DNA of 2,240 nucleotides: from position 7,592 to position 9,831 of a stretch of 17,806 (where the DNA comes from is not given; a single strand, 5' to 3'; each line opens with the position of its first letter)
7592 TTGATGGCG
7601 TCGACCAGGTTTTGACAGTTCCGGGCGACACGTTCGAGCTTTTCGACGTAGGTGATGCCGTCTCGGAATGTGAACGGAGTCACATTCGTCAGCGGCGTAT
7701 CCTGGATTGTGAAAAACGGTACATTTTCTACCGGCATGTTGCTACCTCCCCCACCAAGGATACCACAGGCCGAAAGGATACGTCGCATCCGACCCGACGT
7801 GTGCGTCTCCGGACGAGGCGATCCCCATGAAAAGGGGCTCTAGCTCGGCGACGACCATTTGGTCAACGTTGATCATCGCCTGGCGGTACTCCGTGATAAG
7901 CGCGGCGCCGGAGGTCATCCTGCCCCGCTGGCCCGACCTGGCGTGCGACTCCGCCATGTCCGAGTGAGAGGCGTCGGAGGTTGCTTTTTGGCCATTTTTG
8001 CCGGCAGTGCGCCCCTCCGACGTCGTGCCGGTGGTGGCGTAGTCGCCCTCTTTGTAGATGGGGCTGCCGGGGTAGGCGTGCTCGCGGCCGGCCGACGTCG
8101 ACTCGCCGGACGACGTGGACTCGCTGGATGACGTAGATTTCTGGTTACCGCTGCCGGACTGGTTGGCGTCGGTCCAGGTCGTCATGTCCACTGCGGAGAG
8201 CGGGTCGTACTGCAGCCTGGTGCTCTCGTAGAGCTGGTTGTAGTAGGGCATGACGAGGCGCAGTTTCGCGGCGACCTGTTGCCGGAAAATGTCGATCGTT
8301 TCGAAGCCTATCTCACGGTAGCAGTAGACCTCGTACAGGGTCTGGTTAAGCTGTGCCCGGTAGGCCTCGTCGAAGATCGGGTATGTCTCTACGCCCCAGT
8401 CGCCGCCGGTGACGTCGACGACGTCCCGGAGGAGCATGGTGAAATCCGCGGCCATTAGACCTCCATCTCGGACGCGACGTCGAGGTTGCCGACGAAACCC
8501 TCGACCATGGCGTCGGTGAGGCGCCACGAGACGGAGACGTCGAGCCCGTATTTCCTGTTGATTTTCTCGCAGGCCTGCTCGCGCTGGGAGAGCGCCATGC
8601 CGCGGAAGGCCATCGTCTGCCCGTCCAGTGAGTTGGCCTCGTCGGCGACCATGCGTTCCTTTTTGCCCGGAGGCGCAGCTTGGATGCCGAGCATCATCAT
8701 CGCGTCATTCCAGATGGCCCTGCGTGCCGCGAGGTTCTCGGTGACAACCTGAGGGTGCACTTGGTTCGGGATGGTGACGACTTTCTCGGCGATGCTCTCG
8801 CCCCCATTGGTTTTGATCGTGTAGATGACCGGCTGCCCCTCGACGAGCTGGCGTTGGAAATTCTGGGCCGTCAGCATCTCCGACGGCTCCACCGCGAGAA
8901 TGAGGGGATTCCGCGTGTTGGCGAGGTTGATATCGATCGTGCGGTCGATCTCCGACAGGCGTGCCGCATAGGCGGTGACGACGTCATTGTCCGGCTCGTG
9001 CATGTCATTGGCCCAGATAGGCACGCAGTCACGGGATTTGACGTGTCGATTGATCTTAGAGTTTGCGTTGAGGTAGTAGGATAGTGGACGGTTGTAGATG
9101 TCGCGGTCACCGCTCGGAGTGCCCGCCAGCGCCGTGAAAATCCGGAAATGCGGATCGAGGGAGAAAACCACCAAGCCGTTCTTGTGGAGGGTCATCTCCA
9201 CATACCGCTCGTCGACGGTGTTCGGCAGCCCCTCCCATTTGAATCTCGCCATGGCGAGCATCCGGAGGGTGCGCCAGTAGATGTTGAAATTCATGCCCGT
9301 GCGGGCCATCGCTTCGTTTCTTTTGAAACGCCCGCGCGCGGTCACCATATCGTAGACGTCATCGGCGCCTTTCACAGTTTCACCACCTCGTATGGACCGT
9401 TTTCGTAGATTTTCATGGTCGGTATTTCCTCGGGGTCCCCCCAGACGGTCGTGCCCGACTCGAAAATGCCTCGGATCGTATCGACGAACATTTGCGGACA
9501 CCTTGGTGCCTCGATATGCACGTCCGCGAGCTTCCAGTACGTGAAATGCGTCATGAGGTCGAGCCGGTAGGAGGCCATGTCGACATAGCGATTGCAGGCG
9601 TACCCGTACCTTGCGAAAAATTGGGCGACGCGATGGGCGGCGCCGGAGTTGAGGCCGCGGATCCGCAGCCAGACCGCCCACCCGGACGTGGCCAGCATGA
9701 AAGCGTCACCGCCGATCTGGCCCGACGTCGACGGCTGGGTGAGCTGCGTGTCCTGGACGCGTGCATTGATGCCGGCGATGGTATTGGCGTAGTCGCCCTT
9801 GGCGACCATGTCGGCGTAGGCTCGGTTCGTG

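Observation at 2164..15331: A 12-bp perfect palindrome, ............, recurs three times exactly and twice with one mismatch, including inside two coding regions in the same reading frame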

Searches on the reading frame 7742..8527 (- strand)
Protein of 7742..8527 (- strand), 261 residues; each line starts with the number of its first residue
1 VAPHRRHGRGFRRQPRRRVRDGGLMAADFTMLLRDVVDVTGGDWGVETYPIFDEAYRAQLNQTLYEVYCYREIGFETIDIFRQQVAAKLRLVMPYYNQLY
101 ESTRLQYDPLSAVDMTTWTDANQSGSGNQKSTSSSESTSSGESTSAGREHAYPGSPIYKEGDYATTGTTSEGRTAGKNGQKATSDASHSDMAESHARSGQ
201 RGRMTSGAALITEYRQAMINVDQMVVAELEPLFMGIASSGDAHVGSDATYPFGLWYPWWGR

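Call 11: search_protein_families(library=pfam, max_evalue=0.01, proteins=[window:7742-8527:-])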
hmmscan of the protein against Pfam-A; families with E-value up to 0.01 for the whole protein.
window:7742-8527:- (261 aa): 0 families

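Call 12: search_protein_families(library=phrogs, max_evalue=0.01, proteins=[window:7742-8527:-])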
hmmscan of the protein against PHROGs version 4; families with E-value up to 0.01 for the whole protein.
window:7742-8527:- (261 aa): 3 families
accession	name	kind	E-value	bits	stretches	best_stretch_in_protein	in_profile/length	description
phrog_3225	-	connector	1.9e-28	101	1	35-236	40-262/263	adaptor Ad4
phrog_5472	-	tail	6e-16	59.6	1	49-234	47-261/264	lower collar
phrog_1062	-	unknown function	0.0028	17.3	1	35-148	121-233/736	-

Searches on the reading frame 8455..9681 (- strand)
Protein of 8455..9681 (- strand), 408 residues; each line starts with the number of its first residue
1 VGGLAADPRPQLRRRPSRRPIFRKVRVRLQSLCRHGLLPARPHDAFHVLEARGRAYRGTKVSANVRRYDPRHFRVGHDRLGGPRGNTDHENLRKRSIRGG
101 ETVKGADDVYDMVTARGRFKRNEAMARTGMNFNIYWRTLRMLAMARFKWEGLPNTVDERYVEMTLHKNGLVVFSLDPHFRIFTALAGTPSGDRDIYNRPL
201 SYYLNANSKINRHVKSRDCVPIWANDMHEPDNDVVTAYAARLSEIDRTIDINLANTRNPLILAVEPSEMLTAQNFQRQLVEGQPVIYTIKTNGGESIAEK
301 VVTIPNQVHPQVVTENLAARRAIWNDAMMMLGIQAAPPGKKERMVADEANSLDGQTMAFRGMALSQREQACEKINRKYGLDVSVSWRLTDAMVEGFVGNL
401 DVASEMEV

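Call 11: search_protein_families(library=pfam, max_evalue=0.01, proteins=[window:8455-9681:-])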
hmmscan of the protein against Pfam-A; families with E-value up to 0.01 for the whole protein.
window:8455-9681:- (408 aa): 1 family
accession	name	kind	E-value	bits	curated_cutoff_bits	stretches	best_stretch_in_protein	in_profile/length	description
PF05352.17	Phage_connector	-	8.1e-44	150.6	25.6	1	128-387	13-277/281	Phage Connector (GP10)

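Call 12: search_protein_families(library=phrogs, max_evalue=0.01, proteins=[window:8455-9681:-])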
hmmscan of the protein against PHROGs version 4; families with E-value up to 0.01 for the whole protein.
window:8455-9681:- (408 aa): 1 family
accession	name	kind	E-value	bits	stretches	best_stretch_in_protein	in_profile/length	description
phrog_2038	-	connector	1.6e-62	212.7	1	124-393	17-295/314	upper collar connector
